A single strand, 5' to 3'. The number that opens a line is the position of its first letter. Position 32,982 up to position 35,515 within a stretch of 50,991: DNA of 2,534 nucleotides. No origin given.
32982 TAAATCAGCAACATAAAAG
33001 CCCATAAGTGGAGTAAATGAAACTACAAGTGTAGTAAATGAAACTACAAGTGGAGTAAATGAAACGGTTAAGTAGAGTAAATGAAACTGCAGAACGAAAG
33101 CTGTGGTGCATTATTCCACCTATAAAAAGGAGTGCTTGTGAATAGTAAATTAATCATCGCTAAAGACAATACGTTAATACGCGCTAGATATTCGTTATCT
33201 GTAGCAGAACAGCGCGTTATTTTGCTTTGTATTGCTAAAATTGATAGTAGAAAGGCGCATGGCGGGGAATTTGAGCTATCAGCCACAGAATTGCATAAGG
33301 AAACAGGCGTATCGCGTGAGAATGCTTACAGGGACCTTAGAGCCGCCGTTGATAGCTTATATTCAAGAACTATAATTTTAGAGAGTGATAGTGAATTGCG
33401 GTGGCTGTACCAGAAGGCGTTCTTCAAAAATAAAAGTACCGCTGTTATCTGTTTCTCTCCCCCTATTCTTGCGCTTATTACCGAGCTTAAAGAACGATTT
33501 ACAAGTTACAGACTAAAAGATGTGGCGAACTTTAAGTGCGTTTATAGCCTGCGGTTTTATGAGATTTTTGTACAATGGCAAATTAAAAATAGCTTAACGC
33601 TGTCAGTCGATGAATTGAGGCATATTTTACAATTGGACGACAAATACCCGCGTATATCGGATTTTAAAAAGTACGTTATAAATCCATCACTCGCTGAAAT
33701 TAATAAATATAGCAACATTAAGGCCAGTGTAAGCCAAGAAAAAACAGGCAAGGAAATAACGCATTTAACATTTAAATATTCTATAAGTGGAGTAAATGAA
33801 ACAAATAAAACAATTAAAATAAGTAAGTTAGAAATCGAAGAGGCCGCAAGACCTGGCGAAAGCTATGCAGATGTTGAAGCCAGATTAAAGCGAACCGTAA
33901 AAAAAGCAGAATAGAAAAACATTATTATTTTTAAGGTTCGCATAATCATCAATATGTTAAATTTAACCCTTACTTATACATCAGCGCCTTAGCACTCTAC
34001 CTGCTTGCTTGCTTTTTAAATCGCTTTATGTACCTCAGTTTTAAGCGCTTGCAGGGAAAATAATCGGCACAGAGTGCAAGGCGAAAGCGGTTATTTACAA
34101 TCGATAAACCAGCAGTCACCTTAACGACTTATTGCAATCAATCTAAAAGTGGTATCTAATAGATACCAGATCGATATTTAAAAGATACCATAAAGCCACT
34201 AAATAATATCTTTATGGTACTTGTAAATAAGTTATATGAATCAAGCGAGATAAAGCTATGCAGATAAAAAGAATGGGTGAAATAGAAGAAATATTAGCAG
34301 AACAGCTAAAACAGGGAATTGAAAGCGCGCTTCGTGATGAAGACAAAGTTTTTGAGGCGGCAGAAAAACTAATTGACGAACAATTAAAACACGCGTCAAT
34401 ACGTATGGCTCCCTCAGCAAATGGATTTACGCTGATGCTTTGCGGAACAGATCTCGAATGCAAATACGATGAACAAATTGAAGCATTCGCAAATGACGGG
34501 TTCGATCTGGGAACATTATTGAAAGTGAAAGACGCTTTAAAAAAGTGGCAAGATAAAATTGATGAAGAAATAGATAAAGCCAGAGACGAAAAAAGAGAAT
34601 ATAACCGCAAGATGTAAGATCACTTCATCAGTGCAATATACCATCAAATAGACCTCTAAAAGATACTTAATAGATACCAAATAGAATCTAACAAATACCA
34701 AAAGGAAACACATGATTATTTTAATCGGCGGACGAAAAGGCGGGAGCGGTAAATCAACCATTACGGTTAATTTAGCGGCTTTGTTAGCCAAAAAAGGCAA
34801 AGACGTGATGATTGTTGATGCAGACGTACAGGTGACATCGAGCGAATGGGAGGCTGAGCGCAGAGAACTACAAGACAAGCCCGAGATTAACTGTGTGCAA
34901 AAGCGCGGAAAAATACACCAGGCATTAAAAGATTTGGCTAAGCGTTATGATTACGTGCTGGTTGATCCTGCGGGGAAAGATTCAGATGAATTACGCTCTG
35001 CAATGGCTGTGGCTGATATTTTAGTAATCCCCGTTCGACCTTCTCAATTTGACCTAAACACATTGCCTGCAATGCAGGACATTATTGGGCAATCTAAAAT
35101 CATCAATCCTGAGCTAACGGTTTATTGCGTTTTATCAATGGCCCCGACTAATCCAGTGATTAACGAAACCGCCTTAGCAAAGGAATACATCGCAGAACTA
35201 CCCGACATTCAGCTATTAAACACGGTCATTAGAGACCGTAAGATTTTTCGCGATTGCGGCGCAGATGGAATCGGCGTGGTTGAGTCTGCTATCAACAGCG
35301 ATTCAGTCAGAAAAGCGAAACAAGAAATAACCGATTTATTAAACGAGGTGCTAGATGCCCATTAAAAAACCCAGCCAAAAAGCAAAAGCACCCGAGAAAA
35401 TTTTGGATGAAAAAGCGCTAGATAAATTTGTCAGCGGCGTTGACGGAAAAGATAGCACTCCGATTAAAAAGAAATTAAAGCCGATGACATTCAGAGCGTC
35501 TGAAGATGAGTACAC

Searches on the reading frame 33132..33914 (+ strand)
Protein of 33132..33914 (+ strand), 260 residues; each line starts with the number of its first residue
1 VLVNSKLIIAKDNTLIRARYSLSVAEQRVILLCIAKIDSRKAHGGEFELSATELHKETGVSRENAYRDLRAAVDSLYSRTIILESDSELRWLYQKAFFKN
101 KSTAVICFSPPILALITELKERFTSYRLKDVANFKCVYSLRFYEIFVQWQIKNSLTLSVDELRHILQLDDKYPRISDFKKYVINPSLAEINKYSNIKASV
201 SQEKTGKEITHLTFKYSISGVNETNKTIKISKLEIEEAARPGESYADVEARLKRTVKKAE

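Call 8: search_protein_families(library=pfam, proteins=[window:33132-33914:+], max_evalue=0.01)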
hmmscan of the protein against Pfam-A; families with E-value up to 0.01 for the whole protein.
window:33132-33914:+ (260 aa): 2 families
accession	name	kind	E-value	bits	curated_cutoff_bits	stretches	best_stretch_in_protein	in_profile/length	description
PF01051.27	Rep3_N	-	1e-33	117.1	22.4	1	8-146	1-140/141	Initiator Replication protein, WH1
PF21205.3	Rep3_C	-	1.8e-18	67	21.1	1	158-216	1-59/59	Initiator Rep protein, WH2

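Call 13: find_related_loci(query=window:33132-33914:+, collection=viral_contigs, flank=10000)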
Query window:33132-33914:+ (260 aa) in viral_contigs; peptide patterns used: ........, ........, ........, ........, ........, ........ (x = any residue, [..] = any of these).
19 stretches matched a pattern, but none encodes a relative of the query by tblastn (E <= 1e-3).

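Call 15: find_encoding_contigs(protein=window:33132-33914:+, flank=10000, max_places=10)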
Protein window:33132-33914:+ (260 aa): no gene with exactly this product is on record in the collection.

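Call 45: find_homologous_proteins(query=window:33132-33914:+, max_evalue=1e-10)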
Query window:33132-33914:+ (260 aa): 44 proteins with E <= 1e-10 among 920 candidates.
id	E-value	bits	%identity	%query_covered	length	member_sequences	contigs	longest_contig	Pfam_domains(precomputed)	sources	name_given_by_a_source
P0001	1.5e-160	550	100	99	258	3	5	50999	PF01051.28,PF21205.4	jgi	-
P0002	1.7e-85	304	60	96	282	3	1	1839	PF01051.28,PF21205.4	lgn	-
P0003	5.5e-82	293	54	97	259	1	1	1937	PF01051.28,PF21205.4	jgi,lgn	-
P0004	4.0e-81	290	54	97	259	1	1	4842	PF01051.28,PF21205.4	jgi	jgi:plasmid replication initiation protein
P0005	6.9e-81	289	57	99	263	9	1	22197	PF01051.28,PF21205.4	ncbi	-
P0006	2.6e-80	288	55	97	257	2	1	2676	PF01051.28,PF21205.4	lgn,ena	-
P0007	2.1e-79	285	54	98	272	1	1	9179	PF01051.28,PF21205.4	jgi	jgi:plasmid replication initiation protein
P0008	3.0e-78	281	55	97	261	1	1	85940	PF01051.28,PF21205.4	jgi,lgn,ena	-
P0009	9.7e-78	279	55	97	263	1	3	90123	PF01051.28,PF21205.4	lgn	-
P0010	1.0e-77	279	54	98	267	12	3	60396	PF01051.28,PF21205.4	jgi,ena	-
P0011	3.4e-77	277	53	96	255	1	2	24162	PF01051.28,PF21205.4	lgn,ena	-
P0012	2.9e-76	274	53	97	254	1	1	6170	PF01051.28,PF21205.4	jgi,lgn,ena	-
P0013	3.8e-76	274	52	97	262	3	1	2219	PF01051.28,PF21205.4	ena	-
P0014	5.9e-76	273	56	95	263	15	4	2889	PF01051.28,PF21205.4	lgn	-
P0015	6.1e-74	267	60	82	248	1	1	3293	PF01051.28,PF21205.4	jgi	jgi:plasmid replication initiation protein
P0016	1.7e-73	265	51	99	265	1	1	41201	PF01051.28,PF21205.4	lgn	-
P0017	3.6e-72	261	50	96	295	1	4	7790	PF01051.28,PF21205.4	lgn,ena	-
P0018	1.1e-71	259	54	94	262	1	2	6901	PF01051.28,PF21205.4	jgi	jgi:plasmid replication initiation protein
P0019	2.3e-71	258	55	86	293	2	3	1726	PF01051.28,PF21205.4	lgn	-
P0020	1.5e-70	256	52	95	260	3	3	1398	PF01051.28,PF21205.4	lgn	-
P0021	1.4e-67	246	48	98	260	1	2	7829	PF01051.28,PF21205.4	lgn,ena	-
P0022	6.4e-67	244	50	98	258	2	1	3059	PF01051.28,PF21205.4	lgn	-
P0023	3.3e-66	241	50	95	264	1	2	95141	PF01051.28,PF21205.4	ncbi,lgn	-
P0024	6.5e-66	240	50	98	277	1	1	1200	PF01051.28,PF21205.4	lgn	-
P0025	4.8e-64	234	48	96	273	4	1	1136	PF01051.28,PF21205.4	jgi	-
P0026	3.6e-62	228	51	82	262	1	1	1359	PF01051.28,PF21205.4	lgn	-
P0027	8.6e-59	217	51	84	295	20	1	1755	PF01051.28,PF21205.4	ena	-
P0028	1.9e-58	216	54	75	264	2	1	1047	PF01051.28,PF21205.4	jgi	jgi:plasmid replication initiation protein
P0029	1.4e-56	210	43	96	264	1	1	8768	PF01051.28,PF21205.4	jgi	jgi:plasmid replication initiation protein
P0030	1.6e-54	203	48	85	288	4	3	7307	PF01051.28,PF21205.4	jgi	jgi:plasmid replication initiation protein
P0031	3.7e-53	199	47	83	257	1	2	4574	PF01051.28,PF21205.4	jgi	jgi:plasmid replication initiation protein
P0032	5.1e-51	192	47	85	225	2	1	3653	PF01051.28,PF21205.4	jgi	jgi:plasmid replication initiation protein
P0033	4.1e-44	169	60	54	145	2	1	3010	PF01051.28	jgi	jgi:plasmid replication initiation protein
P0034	3.1e-40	156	36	99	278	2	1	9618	PF01051.28,PF21205.4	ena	-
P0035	1.4e-39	154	33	99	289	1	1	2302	PF01051.28,PF21205.4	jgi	jgi:plasmid replication initiation protein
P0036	1.2e-38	151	35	81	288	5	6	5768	PF01051.28,PF21205.4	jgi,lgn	jgi:plasmid replication initiation protein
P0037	1.8e-38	151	33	96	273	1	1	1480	PF01051.28,PF21205.4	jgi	jgi:plasmid replication initiation protein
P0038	2.0e-37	147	33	95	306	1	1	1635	PF01051.28,PF21205.4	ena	-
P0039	1.2e-32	132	33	95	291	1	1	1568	PF01051.28,PF21205.4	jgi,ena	-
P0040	7.1e-28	116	33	85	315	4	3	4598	PF01051.28,PF21205.4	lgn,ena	-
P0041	1.9e-27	115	33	86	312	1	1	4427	PF01051.28,PF21205.4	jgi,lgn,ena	jgi:plasmid replication initiation protein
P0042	1.6e-26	112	33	80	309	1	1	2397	PF01051.28,PF21205.4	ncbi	-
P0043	1.3e-19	89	33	80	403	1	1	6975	PF01051.28,PF21205.4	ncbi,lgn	-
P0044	9.9e-15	73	28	80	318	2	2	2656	PF01051.28,PF21205.4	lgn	-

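Call 46: find_encoding_contigs(protein=P0005, flank=10000, max_places=3)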
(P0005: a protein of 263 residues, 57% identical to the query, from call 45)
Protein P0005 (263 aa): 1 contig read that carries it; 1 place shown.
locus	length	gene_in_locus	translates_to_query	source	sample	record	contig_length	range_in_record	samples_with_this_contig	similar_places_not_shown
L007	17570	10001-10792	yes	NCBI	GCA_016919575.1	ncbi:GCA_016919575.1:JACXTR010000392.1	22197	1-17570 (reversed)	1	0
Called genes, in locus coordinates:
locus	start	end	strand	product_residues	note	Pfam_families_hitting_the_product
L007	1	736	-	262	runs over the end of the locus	PF01051:Rep3_N, PF21205:Rep3_C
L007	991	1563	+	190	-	PF06067:DUF932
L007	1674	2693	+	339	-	PF11740:KfrA_N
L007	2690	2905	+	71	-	PF13560:HTH_31, PF13744:HTH_37 (weak), PF01381:HTH_3, PF13443:HTH_26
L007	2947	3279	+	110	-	PF05973:Gp49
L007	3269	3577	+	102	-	PF21716:dnstrm_HI1420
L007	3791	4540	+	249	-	-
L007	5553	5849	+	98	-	PF04014:MazE_antitoxin (weak)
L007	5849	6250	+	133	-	PF01850:PIN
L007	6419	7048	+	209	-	PF00142:Fer4_NifH (weak), PF01656:CbiA, PF07015:VirC1, PF09140:MipZ, PF10609:ParA, PF13614:AAA_31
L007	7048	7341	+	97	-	-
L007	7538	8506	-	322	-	PF05990:DUF900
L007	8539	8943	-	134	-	-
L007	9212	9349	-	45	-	PF05016:ParE_toxin (weak)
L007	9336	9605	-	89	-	PF02604:PhdYeFM_antitox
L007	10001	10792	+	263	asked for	PF01051:Rep3_N, PF21205:Rep3_C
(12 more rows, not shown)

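Call 47: find_encoding_contigs(protein=P0010, flank=10000, max_places=3)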
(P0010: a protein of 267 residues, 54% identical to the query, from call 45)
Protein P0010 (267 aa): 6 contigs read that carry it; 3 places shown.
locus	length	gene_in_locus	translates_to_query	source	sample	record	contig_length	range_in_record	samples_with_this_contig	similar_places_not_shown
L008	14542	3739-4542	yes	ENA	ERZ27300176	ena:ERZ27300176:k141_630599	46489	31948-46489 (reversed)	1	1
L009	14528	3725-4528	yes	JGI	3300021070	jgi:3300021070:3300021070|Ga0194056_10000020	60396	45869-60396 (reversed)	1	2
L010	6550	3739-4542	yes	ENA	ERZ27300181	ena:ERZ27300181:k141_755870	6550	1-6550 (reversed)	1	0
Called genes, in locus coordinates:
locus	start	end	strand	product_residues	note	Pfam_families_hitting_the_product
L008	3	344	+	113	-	?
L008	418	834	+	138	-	PF03646:FlaG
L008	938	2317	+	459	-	PF02465:FliD_N, PF07196:Flagellin_IN, PF07195:FliD_C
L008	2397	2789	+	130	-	PF02561:FliS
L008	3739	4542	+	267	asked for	PF01051:Rep3_N, PF21205:Rep3_C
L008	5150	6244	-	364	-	PF01051:Rep3_N, PF21205:Rep3_C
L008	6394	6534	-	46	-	-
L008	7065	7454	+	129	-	PF00072:Response_reg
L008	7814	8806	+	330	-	PF08668:HDOD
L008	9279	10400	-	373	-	-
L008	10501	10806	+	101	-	PF05400:FliT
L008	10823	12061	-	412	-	PF00669:Flagellin_N, PF00700:Flagellin_C (weak)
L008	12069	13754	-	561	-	PF00460:Flg_bb_rod, PF22638:FlgK_D1, PF21158:flgK_1st_1, PF06429:Flg_bbr_C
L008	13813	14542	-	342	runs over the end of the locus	PF10135:Rod-binding, PF01832:Glucosaminidase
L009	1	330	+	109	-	?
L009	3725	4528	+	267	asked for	PF01051:Rep3_N, PF21205:Rep3_C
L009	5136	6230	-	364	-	PF01051:Rep3_N, PF21205:Rep3_C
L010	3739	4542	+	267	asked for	PF01051:Rep3_N, PF21205:Rep3_C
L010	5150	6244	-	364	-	PF01051:Rep3_N, PF21205:Rep3_C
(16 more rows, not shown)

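Call 48: find_encoding_contigs(protein=P0023, flank=10000, max_places=3)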
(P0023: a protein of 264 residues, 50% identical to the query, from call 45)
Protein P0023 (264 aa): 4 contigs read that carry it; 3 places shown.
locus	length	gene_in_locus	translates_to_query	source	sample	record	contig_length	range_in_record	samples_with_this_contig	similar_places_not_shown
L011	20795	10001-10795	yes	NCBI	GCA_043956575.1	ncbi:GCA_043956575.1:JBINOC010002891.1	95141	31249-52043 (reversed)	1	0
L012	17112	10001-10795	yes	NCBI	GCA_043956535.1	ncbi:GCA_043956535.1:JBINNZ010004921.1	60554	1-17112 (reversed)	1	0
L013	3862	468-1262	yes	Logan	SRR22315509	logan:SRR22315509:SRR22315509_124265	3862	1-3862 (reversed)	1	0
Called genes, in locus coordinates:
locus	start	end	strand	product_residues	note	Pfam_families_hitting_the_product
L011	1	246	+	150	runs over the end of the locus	-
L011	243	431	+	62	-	-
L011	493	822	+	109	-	-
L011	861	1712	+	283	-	PF03837:RecT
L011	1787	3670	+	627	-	PF09588:YqaJ (weak)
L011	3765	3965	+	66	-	-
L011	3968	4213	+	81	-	-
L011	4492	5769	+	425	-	PF14239:RRXRR, PF01844:HNH, PF14279:HNH_5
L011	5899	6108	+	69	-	-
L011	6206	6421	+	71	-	-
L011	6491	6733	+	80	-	-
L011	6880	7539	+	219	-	PF00448:SRP54 (weak), PF01656:CbiA, PF02374:ArsA_ATPase (weak), PF07015:VirC1, PF09140:MipZ, PF10609:ParA, PF13614:AAA_31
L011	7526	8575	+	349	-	-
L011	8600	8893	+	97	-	-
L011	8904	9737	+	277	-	PF00303:Thymidylat_synt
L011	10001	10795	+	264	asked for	PF01051:Rep3_N, PF21205:Rep3_C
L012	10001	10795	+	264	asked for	PF01051:Rep3_N, PF21205:Rep3_C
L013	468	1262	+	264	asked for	PF01051:Rep3_N, PF21205:Rep3_C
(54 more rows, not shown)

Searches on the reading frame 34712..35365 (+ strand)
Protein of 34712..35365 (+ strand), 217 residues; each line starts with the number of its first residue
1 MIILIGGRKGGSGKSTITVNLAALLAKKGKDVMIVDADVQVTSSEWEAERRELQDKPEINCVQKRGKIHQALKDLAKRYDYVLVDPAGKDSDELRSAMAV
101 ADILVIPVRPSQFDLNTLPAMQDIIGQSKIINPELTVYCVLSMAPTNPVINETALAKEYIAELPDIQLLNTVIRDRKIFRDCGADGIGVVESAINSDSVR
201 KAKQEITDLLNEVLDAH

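Call 8: search_protein_families(library=pfam, proteins=[window:34712-35365:+], max_evalue=0.01)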
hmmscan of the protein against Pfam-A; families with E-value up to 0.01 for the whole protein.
window:34712-35365:+ (217 aa): 12 families
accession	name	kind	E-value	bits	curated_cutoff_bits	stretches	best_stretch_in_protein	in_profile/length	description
PF13614.12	AAA_31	-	2.1e-19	70.6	27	2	2-45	3-46/177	AAA domain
PF09140.17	MipZ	-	2.6e-17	63.5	20.7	2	2-60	2-61/262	ATPase MipZ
PF01656.29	CbiA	-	6.2e-15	55.7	25.4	1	3-208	1-98/125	CobQ/CobB/MinD/ParA nucleotide binding domain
PF07015.17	VirC1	-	5.6e-11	42.7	24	1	6-207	7-212/231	VirC1 protein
PF10609.15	ParA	-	1.3e-08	35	27.1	1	2-40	5-43/246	NUBPL iron-transfer P-loop NTPase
PF06564.18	CBP_BcsQ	-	5.2e-07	29.9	21.3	0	2-37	3-38/234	Cellulose biosynthesis protein BcsQ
PF00142.24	Fer4_NifH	-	7.2e-06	26.1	25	1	7-43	7-42/271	4Fe-4S iron sulfur cluster binding proteins, NifH/frxC family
PF00448.28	SRP54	-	1.6e-05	25.1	22.7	1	3-93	4-98/196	SRP54-type protein, GTPase domain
PF02374.21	ArsA_ATPase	-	0.00026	20.7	24.3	1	2-38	3-38/305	Anion-transporting ATPase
PF25199.1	nSTAND_NTPase5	-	0.0014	18.9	34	1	4-64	45-104/145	Novel STAND NTPase 5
PF08433.16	KTI12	-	0.0015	18.6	22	1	10-57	10-58/271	Chromatin associated protein KTI12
PF16575.11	CLP1_P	-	0.002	18.4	26.6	1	11-39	4-32/188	mRNA cleavage and polyadenylation factor CLP1 P-loop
